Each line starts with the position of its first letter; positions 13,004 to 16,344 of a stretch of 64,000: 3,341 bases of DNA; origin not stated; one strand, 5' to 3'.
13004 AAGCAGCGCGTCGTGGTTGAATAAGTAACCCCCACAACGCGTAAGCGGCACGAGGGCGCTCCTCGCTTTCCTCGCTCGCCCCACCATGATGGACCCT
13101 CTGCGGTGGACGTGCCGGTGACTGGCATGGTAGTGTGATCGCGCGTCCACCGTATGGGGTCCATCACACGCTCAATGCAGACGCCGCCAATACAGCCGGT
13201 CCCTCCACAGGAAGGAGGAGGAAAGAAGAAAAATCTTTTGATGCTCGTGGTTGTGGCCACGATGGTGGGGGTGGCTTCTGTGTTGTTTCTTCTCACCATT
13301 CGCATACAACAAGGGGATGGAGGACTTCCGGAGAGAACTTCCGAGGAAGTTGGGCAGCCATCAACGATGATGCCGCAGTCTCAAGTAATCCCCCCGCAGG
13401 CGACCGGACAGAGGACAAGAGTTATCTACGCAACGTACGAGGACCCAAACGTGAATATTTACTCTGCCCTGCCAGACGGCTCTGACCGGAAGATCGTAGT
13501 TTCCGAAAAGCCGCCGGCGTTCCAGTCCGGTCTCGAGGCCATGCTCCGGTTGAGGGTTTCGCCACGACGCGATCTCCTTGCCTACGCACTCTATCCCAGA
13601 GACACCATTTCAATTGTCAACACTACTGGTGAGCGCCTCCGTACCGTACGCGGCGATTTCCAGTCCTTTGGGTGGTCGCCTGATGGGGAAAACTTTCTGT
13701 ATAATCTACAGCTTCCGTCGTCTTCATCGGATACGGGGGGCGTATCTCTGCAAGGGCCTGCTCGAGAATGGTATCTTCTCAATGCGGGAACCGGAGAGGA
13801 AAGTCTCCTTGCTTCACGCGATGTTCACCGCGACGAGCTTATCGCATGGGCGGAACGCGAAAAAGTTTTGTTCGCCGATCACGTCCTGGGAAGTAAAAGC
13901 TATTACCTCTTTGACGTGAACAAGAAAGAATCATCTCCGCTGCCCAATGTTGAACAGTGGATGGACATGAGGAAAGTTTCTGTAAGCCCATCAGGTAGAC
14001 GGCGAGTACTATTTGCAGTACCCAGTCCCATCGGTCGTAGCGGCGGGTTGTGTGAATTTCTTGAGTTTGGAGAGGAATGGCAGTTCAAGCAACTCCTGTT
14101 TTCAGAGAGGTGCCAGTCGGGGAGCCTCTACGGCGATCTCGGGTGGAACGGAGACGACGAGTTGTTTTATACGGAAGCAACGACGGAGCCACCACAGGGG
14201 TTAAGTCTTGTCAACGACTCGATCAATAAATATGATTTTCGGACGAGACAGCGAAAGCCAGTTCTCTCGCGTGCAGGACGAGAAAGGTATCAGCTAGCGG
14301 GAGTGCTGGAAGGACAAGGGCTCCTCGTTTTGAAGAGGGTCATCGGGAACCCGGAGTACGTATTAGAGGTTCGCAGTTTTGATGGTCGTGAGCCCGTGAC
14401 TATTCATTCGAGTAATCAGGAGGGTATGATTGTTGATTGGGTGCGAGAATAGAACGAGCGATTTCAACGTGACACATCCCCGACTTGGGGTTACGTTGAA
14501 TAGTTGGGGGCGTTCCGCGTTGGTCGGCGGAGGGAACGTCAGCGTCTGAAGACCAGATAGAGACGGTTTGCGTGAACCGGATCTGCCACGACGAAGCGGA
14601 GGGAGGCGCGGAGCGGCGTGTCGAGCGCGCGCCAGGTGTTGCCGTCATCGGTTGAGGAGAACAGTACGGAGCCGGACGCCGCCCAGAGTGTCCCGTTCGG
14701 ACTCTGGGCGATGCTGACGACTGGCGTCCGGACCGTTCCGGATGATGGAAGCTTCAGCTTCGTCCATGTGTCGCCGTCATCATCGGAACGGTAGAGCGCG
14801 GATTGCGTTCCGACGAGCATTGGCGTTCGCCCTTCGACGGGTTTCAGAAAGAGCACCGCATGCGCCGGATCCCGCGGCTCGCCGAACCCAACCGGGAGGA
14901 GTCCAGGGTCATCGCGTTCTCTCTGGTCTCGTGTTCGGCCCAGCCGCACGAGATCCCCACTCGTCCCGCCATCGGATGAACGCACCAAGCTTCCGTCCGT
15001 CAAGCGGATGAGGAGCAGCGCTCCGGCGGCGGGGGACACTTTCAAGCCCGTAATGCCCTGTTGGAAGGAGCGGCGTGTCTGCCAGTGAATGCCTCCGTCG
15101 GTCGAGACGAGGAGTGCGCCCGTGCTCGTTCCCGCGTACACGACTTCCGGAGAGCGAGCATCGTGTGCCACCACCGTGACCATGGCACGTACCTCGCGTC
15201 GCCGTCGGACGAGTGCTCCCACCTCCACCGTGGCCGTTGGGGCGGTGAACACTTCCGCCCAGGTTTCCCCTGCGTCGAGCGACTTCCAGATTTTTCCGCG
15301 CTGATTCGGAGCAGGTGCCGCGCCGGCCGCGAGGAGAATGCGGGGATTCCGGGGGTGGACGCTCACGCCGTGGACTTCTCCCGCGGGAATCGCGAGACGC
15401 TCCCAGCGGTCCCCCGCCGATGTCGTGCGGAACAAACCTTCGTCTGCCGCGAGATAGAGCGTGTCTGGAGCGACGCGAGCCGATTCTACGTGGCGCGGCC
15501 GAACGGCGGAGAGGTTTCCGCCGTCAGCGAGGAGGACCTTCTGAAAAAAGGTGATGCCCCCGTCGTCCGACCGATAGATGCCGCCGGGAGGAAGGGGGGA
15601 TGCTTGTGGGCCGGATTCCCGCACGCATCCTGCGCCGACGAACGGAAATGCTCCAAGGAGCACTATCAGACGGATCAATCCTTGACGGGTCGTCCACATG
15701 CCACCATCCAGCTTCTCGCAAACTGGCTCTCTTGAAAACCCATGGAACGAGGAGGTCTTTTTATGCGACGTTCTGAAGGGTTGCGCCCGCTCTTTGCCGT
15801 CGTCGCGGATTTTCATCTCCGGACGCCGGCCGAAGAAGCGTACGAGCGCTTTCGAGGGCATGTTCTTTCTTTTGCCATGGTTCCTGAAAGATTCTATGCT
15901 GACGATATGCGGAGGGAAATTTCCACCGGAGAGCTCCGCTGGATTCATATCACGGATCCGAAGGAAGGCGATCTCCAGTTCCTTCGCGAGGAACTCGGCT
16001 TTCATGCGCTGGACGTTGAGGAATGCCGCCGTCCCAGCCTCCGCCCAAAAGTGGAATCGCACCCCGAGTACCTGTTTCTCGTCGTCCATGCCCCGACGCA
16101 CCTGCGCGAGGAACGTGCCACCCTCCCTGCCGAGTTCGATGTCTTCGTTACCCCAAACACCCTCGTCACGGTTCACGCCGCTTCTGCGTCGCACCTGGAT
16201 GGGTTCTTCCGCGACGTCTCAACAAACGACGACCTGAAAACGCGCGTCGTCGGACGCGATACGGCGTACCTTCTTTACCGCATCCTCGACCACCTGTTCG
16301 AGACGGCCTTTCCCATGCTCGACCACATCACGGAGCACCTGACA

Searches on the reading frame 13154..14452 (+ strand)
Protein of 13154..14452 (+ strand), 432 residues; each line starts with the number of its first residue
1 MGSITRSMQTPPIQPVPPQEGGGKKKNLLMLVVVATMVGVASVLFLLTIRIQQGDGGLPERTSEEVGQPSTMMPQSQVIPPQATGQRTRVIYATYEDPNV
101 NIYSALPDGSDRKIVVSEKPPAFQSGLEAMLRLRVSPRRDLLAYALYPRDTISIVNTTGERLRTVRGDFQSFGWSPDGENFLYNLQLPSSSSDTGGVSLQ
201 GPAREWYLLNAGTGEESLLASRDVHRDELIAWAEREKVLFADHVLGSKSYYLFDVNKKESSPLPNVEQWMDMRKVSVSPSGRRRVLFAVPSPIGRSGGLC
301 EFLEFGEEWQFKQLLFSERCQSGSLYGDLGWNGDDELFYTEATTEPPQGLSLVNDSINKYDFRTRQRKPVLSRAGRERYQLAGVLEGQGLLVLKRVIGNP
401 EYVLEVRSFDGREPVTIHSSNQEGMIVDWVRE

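Call 40: find_encoding_contigs(protein=window:13154-14452:+, flank=10000, max_places=1)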
Protein window:13154-14452:+ (432 aa): no gene with exactly this product is on record in the collection.

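Call 57: search_protein_families(library=pfam, proteins=[window:13154-14452:+], max_evalue=0.001)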
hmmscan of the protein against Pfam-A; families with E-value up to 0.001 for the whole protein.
window:13154-14452:+ (432 aa): 0 families

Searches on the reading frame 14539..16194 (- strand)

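Call 57: search_protein_families(library=pfam, proteins=[window:14539-16194:-], max_evalue=0.001)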
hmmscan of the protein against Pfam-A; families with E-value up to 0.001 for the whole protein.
window:14539-16194:- (551 aa): 5 families
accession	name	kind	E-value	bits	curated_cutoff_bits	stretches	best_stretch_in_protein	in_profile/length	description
PF15902.12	Sortilin-Vps10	-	1.2e-15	57.8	33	2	206-315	3-112/446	Sortilin, neurotensin receptor 3,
PF14870.12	PSII_BNR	-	4.7e-09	36.4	27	0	459-524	32-97/303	Photosynthesis system II assembly factor YCF48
PF13088.12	BNR_2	-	5e-06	26.5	31.4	0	499-543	72-115/277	BNR repeat-like domain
PF02012.26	BNR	-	2.4e-05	24.1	27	0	363-373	2-12/12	BNR/Asp-box repeat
PF19755.4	DUF6242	-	5.3e-05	23.6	29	0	459-521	157-217/217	Domain of unknown function (DUF6242)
